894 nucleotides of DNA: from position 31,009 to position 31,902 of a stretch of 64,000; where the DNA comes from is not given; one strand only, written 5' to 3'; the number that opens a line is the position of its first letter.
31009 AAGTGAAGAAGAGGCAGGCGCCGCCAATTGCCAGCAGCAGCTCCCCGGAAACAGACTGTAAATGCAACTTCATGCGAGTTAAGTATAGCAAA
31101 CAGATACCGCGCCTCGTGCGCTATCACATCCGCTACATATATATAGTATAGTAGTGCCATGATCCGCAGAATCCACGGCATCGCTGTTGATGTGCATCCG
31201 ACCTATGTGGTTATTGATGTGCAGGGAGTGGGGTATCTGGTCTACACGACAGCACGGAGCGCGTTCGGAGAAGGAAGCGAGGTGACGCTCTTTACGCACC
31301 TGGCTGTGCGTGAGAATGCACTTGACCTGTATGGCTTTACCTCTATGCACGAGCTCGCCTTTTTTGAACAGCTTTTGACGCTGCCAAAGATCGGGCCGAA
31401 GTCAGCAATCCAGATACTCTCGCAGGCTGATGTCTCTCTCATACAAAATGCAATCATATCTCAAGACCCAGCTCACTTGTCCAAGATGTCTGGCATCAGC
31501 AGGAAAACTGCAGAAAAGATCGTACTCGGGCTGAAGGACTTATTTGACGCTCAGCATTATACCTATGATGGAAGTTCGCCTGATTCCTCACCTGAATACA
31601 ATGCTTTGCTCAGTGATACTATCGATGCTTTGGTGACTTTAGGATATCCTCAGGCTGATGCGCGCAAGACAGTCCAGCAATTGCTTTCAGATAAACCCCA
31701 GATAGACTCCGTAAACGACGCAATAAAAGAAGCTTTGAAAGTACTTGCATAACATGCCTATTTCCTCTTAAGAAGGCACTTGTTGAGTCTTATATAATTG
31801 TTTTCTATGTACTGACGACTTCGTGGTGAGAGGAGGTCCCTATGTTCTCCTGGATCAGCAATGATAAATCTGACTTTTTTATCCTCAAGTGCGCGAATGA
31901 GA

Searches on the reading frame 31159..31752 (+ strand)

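Call 61: search_protein_families(library=pfam, proteins=[window:31159-31752:+], max_evalue=0.001)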
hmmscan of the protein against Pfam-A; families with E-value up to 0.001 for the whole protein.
window:31159-31752:+ (197 aa): 5 families
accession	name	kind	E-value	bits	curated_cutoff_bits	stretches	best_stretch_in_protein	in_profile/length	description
PF01330.27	RuvA_N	-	1.7e-19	70.1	23.6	1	1-59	1-61/61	RuvA N terminal domain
PF14520.12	HHH_5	-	3.6e-14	53.4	27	1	69-127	1-57/57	Helix-hairpin-helix domain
PF07499.19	RuvA_C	-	2.6e-10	41.1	24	1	151-196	3-46/47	RuvA, C-terminal domain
PF00633.29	HHH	-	5.2e-06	26.5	24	0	69-88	10-29/30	Helix-hairpin-helix motif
PF21176.3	RecR_HhH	-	0.00068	19.8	27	0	70-83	6-19/45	RecR, helix-hairpin-helix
